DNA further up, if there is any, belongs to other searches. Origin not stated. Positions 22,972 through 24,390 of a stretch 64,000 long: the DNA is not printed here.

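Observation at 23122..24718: Bacteroidota two-component system whose sensor carries a plant-type ethylene-binding domain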

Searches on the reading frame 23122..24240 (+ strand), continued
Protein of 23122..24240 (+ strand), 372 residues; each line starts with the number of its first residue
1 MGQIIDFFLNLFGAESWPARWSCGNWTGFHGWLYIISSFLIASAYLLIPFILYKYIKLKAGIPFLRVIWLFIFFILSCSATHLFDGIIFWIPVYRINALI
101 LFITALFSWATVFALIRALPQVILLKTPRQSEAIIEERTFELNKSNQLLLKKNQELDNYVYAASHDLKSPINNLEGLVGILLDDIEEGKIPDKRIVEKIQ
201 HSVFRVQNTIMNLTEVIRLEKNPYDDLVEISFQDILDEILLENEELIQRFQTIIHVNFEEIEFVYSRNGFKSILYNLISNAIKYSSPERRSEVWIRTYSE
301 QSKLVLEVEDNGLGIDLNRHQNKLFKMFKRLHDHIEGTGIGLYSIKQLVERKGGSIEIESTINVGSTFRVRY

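Call 22: find_homologous_proteins(query=window:23122-24240:+, max_evalue=1e-20)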
Query window:23122-24240:+ (372 aa): 1746 proteins with E <= 1e-20 among 8000 candidates; the best 120 are listed.
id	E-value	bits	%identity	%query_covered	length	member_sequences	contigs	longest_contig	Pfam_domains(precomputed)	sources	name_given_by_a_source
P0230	1.5e-243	825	100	100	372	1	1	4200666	PF02518.32,PF25487.2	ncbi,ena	-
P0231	4.9e-178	610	72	100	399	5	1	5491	PF02518.32,PF25487.2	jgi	jgi:hypothetical protein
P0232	2.0e-177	608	72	100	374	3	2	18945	PF02518.32,PF25487.2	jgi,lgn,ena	-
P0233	2.6e-161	555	64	99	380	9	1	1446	PF02518.32,PF25487.2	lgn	-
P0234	9.6e-141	487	58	100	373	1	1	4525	PF02518.32,PF00512.32,PF25487.2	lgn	-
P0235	9.6e-138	477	55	100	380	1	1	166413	PF13581.13,PF02518.32,PF00512.32,PF25487.2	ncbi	-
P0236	1.5e-136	473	53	100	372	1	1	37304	PF02518.32,PF00512.32,PF25487.2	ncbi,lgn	ncbi:MAG: HAMP domain-containing sensor histidine kinase [Bacteroidia bacterium]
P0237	3.1e-136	472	54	100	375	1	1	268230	PF02518.32,PF00512.32,PF25487.2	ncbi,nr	ncbi:MAG: HAMP domain-containing sensor histidine kinase [Bacteroidia bacterium]|nr:HAMP domain-cont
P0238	4.5e-136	472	54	100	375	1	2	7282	PF02518.32,PF00512.32,PF25487.2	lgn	-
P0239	2.6e-135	469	53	99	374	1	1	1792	PF13581.13,PF02518.32,PF00512.32,PF25487.2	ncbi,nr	ncbi:MAG: sensor histidine kinase [Bacteroidetes bacterium]|nr:MAG: sensor histidine kinase [Bactero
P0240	3.7e-133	462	52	100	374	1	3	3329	PF02518.32,PF00512.32,PF25487.2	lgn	-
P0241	3.2e-131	456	53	100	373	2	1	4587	PF02518.32,PF25487.2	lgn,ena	-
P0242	6.7e-131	455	52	100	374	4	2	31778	PF02518.32,PF00512.32,PF25487.2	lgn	-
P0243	7.1e-131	455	53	99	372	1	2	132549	PF02518.32,PF00512.32,PF25487.2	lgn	-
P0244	1.3e-130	454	52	99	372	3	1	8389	PF02518.32,PF25487.2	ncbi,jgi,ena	-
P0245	3.8e-130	452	55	99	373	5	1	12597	PF02518.32,PF25487.2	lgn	-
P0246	7.4e-130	451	53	100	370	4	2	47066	PF02518.32,PF00512.32,PF25487.2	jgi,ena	jgi:signal transduction histidine kinase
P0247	8.3e-130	451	54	100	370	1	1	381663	PF02518.32,PF00512.32,PF25487.2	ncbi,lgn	-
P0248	5.5e-129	448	53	99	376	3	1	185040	PF02518.32,PF25487.2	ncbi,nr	ncbi:MAG: HAMP domain-containing sensor histidine kinase [Bacteroidia bacterium]|nr:HAMP domain-cont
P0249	2.0e-128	447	55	99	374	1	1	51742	PF02518.32,PF00512.32,PF25487.2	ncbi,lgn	-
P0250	2.9e-128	446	56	99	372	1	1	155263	PF02518.32,PF25487.2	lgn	-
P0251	3.9e-128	446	53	100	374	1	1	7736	PF02518.32,PF00512.32,PF25487.2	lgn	-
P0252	1.0e-127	444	51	99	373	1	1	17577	PF02518.32,PF00512.32,PF25487.2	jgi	jgi:signal transduction histidine kinase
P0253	2.8e-127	443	52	100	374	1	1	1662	PF02518.32,PF00512.32,PF25487.2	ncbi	-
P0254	3.3e-127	443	51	99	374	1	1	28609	PF02518.32,PF00512.32,PF25487.2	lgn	-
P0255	1.1e-126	441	51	99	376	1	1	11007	PF02518.32,PF00512.32,PF25487.2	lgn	-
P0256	7.1e-126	438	53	100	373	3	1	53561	PF02518.32,PF25487.2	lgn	-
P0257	7.2e-126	438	52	99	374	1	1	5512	PF02518.32,PF25487.2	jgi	jgi:two-component system, chemotaxis family, sensor kinase Cph1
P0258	2.0e-125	437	52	99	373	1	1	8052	PF02518.32,PF25487.2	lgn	-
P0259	2.3e-125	437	53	99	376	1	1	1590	PF02518.32,PF00512.32,PF25487.2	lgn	-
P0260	4.7e-125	436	53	99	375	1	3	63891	PF02518.32,PF00512.32,PF25487.2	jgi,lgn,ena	jgi:chemotaxis family two-component system sensor kinase Cph1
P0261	4.9e-125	435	51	99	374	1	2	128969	PF02518.32,PF00512.32,PF25487.2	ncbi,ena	-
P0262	2.9e-124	433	51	99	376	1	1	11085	PF02518.32,PF00512.32,PF25487.2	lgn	-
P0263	3.3e-124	433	52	99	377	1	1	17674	PF02518.32,PF00512.32,PF25487.2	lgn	-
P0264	4.0e-124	432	50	99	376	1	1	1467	PF02518.32,PF00512.32,PF25487.2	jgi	jgi:chemotaxis family two-component system sensor kinase Cph1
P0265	1.3e-123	431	51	99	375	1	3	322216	PF02518.32,PF00512.32,PF25487.2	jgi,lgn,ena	-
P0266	2.0e-123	430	52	100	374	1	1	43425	PF02518.32,PF00512.32,PF25487.2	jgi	jgi:chemotaxis family two-component system sensor kinase Cph1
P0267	3.6e-123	429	53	99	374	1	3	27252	PF13581.13,PF02518.32,PF00512.32,PF25487.2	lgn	-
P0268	5.3e-123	429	50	99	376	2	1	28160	PF02518.32,PF00512.32,PF25487.2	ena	-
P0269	4.5e-122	426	51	99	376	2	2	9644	PF02518.32,PF00512.32,PF25487.2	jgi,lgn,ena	-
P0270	9.0e-122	425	50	99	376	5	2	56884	PF02518.32,PF00512.32,PF25487.2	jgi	jgi:chemotaxis family two-component system sensor kinase Cph1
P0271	9.6e-122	425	50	99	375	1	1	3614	PF02518.32,PF00512.32,PF25487.2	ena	-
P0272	1.0e-121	425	50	99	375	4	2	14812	PF02518.32,PF00512.32,PF25487.2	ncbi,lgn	-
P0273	1.2e-121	424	50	99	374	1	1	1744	PF02518.32,PF00512.32,PF25487.2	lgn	-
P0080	1.3e-121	424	51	99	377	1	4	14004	PF02518.32,PF00512.32,PF25487.2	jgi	jgi:chemotaxis family two-component system sensor kinase Cph1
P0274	1.8e-121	424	51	99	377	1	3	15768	PF02518.32,PF00512.32,PF25487.2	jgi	jgi:chemotaxis family two-component system sensor kinase Cph1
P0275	2.3e-121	423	51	100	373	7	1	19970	PF02518.32,PF00512.32,PF25487.2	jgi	jgi:hypothetical protein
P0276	2.6e-121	423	51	99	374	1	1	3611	PF02518.32,PF00512.32,PF25487.2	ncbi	-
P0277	2.6e-121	423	50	99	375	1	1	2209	PF02518.32,PF00512.32,PF25487.2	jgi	-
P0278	7.3e-121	422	50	99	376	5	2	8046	PF02518.32,PF00512.32,PF25487.2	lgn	-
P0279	9.3e-121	421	50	99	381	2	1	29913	PF02518.32,PF00512.32,PF25487.2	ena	-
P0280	1.0e-120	421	49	100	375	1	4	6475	PF02518.32,PF00512.32,PF25487.2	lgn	-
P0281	1.4e-120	421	52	99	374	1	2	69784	PF02518.32,PF00512.32,PF25487.2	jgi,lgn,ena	jgi:chemotaxis family two-component system sensor kinase Cph1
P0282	2.1e-120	420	51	99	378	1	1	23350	PF01544.24,PF02518.32,PF00512.32,PF25487.2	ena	-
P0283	5.4e-120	419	50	99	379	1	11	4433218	PF02518.32,PF00512.32,PF25487.2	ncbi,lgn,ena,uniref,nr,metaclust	ncbi:sensor histidine kinase [Cytophaga hutchinsonii]|uniref:histidine kinase n=1 Tax=Cytophaga hutc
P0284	1.7e-119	417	50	99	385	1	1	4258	PF02518.32,PF00512.32,PF25487.2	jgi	jgi:chemotaxis family two-component system sensor kinase Cph1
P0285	8.5e-119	415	48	100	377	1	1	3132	PF02518.32,PF00512.32,PF25487.2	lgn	-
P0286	9.5e-119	415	50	99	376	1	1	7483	PF02518.32,PF00512.32,PF25487.2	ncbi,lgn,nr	ncbi:MAG: barA [Chitinophagaceae bacterium]|nr:barA [Chitinophagaceae bacterium]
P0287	9.7e-119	415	49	99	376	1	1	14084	PF02518.32,PF00512.32,PF25487.2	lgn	-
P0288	1.9e-118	414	51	99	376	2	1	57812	PF02518.32,PF00512.32,PF25487.2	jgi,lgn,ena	-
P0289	6.2e-118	412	48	100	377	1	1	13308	PF02518.32,PF00512.32,PF25487.2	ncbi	-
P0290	1.0e-117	411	48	99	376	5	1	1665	PF02518.32,PF00512.32,PF25487.2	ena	-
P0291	2.5e-117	410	49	99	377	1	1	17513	PF02518.32,PF00512.32,PF25487.2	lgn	-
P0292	3.2e-117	410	49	99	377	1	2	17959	PF02518.32,PF00512.32,PF25487.2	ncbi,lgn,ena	-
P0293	3.9e-117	409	51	99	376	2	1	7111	PF02518.32,PF00512.32,PF25487.2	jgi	jgi:chemotaxis family two-component system sensor kinase Cph1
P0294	7.0e-117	409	51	99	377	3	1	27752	PF02518.32,PF00512.32,PF25487.2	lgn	-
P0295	9.5e-117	408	50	99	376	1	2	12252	PF02518.32,PF00512.32,PF25487.2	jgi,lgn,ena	-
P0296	3.0e-116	407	47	99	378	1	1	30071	PF02518.32,PF25487.2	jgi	jgi:two-component system, chemotaxis family, sensor kinase Cph1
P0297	4.1e-116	406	50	99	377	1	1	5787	PF02518.32,PF00512.32,PF25487.2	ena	-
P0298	2.1e-115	404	47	100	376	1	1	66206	PF02518.32,PF00512.32,PF25487.2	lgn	-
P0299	2.6e-115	403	49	99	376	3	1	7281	PF02518.32,PF00512.32,PF25487.2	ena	-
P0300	3.9e-115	403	52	92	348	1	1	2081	PF02518.32,PF00512.32,PF25487.2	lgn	-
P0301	1.6e-114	401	49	99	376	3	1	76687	PF02518.32,PF00512.32,PF25487.2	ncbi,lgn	-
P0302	2.5e-114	400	48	99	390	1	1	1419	PF02518.32,PF00512.32,PF25487.2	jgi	-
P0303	2.1e-113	397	48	99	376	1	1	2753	PF02518.32,PF00512.32,PF25487.2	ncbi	-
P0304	4.3e-113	396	49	100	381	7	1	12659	PF13581.13,PF02518.32,PF00512.32,PF25487.2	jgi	-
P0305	4.4e-113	396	47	100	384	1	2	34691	PF02518.32,PF00512.32,PF25487.2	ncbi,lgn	-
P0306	1.1e-112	395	49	99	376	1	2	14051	PF02518.32,PF00512.32,PF25487.2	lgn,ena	-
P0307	1.3e-112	395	47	99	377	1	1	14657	PF02518.32,PF00512.32,PF25487.2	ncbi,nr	ncbi:MAG: barA [Chitinophagaceae bacterium]|nr:barA [Chitinophagaceae bacterium]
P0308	1.6e-112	394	47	100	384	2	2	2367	PF02518.32,PF00512.32,PF25487.2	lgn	-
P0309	1.7e-112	394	46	100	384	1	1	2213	PF02518.32,PF00512.32,PF25487.2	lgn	-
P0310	1.8e-112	394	50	99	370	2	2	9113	PF02518.32,PF00512.32,PF25487.2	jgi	jgi:two-component system, chemotaxis family, sensor kinase Cph1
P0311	1.3e-110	388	49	99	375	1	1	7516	PF02518.32,PF00512.32,PF25487.2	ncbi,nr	ncbi:MAG: HAMP domain-containing histidine kinase [Cytophagaceae bacterium]|nr:HAMP domain-containin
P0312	1.8e-110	388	47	99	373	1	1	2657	PF02518.32,PF00512.32,PF25487.2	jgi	jgi:hypothetical protein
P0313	8.0e-110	385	47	100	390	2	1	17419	PF02518.32,PF00512.32,PF25487.2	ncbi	-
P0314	8.5e-110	385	44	100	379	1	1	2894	PF02518.32,PF00512.32,PF25487.2,PF14501.13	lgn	-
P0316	1.9e-109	384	49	99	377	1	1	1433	PF02518.32,PF25487.2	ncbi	-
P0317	2.4e-109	384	47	99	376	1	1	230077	PF02518.32,PF00512.32,PF25487.2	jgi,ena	jgi:chemotaxis family two-component system sensor kinase Cph1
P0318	6.9e-109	382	48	99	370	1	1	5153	PF02518.32,PF00512.32,PF25487.2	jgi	jgi:two-component system, chemotaxis family, sensor kinase Cph1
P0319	3.2e-108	380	45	100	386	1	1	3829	PF02518.32,PF00512.32,PF25487.2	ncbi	-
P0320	8.1e-108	379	46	98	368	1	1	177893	PF02518.32,PF00512.32,PF25487.2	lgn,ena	-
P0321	1.2e-107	378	46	100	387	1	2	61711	PF02518.32,PF00512.32,PF25487.2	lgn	-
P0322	4.6e-107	376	47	99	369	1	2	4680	PF02518.32,PF00512.32,PF25487.2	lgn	-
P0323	5.2e-107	376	45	99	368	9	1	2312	PF02518.32,PF00512.32,PF25487.2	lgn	-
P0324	1.5e-106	375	47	98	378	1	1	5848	PF02518.32,PF00512.32,PF25487.2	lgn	-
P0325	2.0e-103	364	48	91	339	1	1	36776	PF02518.32,PF00512.32,PF25487.2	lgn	-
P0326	8.9e-99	349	48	84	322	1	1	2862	PF02518.32,PF00512.32,PF25487.2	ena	-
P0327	1.8e-98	348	42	100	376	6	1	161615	PF02518.32,PF00512.32,PF25487.2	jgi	jgi:signal transduction histidine kinase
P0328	3.5e-98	347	43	99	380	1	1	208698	PF02518.32,PF00512.32,PF25487.2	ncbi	ncbi:sensor histidine kinase [Halocola ammonii]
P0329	2.7e-96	341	53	80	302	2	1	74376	PF13581.13,PF02518.32,PF00512.32,PF25487.2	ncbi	ncbi:MAG: hypothetical protein OHK0039_18880 [Bacteroidia bacterium]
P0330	1.0e-95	339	45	90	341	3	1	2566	PF02518.32,PF00512.32,PF25487.2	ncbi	ncbi:MAG: HAMP domain-containing sensor histidine kinase, partial [Imperialibacter sp.]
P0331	4.9e-92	327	40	99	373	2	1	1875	PF13581.13,PF02518.32,PF00512.32,PF25487.2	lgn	-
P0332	2.5e-91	325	42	99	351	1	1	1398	PF02518.32,PF00512.32,PF25487.2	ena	-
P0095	3.0e-91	324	41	99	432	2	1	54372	PF02518.32,PF00512.32,PF25487.2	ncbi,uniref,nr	ncbi:HAMP domain-containing histidine kinase [Hymenobacter lutimineralis]|uniref:histidine kinase n=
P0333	4.0e-90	321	41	99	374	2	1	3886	PF02518.32,PF00512.32,PF25487.2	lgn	-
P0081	1.6e-89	319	43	100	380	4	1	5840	PF02518.32,PF25487.2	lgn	-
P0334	1.3e-88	316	45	96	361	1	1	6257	PF02518.32,PF00512.32,PF25487.2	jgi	jgi:chemotaxis family two-component system sensor kinase Cph1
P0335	1.7e-88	315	43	100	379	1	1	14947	PF02518.32,PF25487.2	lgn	-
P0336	2.5e-88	315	42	100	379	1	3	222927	PF02518.32,PF25487.2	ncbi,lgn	-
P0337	3.5e-88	314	44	99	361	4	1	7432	PF02518.32,PF00512.32,PF25487.2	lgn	-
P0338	1.1e-87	313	43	100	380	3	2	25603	PF02518.32,PF25487.2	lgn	-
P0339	1.3e-87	312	50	76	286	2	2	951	PF02518.32,PF00512.32,PF25487.2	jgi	jgi:signal transduction histidine kinase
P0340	5.6e-87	310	52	75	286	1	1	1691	PF00512.32,PF25487.2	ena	-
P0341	8.2e-87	310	42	100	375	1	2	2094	PF02518.32,PF25487.2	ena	-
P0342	4.1e-86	307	50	37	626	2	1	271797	PF08447.19,PF13426.14,PF13188.14,PF13581.13,PF08448.17,PF02518.32,PF00989.32,PF25487.2,PF14598.13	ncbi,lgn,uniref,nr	ncbi:PAS domain S-box-containing protein [Hymenobacter arizonensis]|uniref:histidine kinase n=2 Tax=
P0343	5.8e-86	307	38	100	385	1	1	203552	PF02518.32,PF00512.32,PF25487.2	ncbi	-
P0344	7.1e-85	303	40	99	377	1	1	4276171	PF02518.32,PF00512.32,PF25487.2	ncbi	-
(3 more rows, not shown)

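Call 25: find_encoding_contigs(protein=P0230, flank=10000, max_places=3)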
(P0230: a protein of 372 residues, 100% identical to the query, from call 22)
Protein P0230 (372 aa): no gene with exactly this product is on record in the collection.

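Call 33: find_related_loci(query=A2, collection=genome_contigs, flank=8000)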
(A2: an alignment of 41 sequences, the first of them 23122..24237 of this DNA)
Query A2 (372 aa) in genome_contigs; peptide patterns used: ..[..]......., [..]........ (x = any residue, [..] = any of these).
600 stretches matched a pattern (row limit reached: there are more); 346 encode a relative of the query (tblastn E <= 1e-3); the best 80 are kept; 80 distinct loci.
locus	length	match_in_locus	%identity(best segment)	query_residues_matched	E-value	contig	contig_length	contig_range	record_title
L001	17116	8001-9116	55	1-372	1e-142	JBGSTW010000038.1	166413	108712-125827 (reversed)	MAG: Bacteroidia bacterium isolate JTS-AC418 k141_408746, whole genome shotgun sequence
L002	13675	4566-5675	53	1-370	3e-135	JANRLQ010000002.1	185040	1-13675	MAG: Bacteroidia bacterium isolate bins.295 k141_2336443, whole genome shotgun sequence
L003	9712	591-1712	51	1-370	2e-126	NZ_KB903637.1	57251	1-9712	Cytophaga aurantiaca DSM 3654 A3EEDRAFT_scaffold_24.25, whole genome shotgun sequence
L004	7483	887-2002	50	1-370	2e-124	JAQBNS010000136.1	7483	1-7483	MAG: Chitinophagaceae bacterium isolate RYN_299 scaffold_368185, whole genome shotgun sequence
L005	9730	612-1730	47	1-370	3e-117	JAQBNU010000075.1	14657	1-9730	MAG: Chitinophagaceae bacterium isolate RYN_301 scaffold_670580, whole genome shotgun sequence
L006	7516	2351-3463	49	1-370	5e-116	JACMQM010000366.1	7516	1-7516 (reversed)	MAG: Cytophagaceae bacterium isolate LF-bin-428 FL-bin-428-contig-k141_2588648, whole genome shotgun sequence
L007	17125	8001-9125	50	1-370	6e-115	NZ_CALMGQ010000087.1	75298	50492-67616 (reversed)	MAG: uncultured Cytophaga sp. isolate SRR5676475_bin.23_CONCOCT_v1.1_MAG ERZ724508.49, whole genome shotgun sequence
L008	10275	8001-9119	47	1-371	5e-114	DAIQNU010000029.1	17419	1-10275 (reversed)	MAG TPA_asm: Cyclobacteriaceae bacterium isolate CTOTU7365 NODE_3844_length_17419_cov_3.739864, whole genome shotgun seq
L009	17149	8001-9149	41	3-370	4e-100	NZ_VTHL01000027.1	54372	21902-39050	Hymenobacter lutimineralis strain KIGAM108 contig27, whole genome shotgun sequence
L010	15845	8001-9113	43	1-372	2e-96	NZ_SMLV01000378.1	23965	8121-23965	Fulvivirga lutimaris strain KCTC 42720 Contig_72, whole genome shotgun sequence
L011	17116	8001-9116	41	1-372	5e-92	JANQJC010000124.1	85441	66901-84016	MAG: Flavobacteriales bacterium isolate PL25a_bin.101 k99_3008156, whole genome shotgun sequence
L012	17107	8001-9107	40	1-370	2e-90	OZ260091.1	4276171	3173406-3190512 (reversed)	MAG: Fulvivirga sp. isolate K1855-mx-bin02 genome assembly, chromosome: 1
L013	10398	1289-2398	39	1-370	3e-88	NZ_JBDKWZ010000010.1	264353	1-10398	Rapidithrix thailandica strain JCM 23209 contig10, whole genome shotgun sequence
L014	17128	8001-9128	38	2-370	3e-84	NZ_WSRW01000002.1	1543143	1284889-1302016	Mucilaginibacter lacusdianchii strain JXJ CY 39 Scaffold2, whole genome shotgun sequence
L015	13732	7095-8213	47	1-372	2e-115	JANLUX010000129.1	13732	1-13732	MAG: Bacteroidota bacterium isolate OTE_21_metabat_266 OTE_21_k141_26997, whole genome shotgun sequence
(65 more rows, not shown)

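Call 41: predict_structure(alignment_id=A2)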
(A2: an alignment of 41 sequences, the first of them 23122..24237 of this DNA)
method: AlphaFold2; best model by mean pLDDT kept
length: 372 residues; sequences in the alignment: 41
mean_pLDDT: 82.6   pTM: 0.48
mean pLDDT of the five models: 82.6, 81.5, 79.0, 78.3, 77.8
residues with pLDDT >= 90: 107; 70-90: 209; 50-70: 56; < 50: 0
segments of 3 or more residues with pLDDT < 50: none
pLDDT, mean of each block of 10 residues (from residue 1): 87 81 85 94 95 90 88 95 92 90 94 90 78 86 86 70 66 75 77 74 71 63 72 90 85 89 85 87 86 93 91 80 60 57 77 85 89 90
secondary structure, 60 per line:
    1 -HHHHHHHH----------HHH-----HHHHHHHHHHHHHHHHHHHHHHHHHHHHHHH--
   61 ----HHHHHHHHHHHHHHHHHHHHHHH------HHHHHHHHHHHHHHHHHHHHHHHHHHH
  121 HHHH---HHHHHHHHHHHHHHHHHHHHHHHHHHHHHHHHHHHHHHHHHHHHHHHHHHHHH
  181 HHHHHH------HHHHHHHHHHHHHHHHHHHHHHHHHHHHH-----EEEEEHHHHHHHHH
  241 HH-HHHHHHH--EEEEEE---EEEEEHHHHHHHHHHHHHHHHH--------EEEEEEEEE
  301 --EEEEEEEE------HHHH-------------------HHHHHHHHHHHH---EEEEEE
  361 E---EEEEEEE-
elements in order: H2-9 H28-58 H65-87 H94-124 H128-186 H193-221 E227-231 H232-242 H244-250 E253-258 E262-266 H267-283 E292-300 E303-310 H317-320 H340-351 E355-361 E365-371
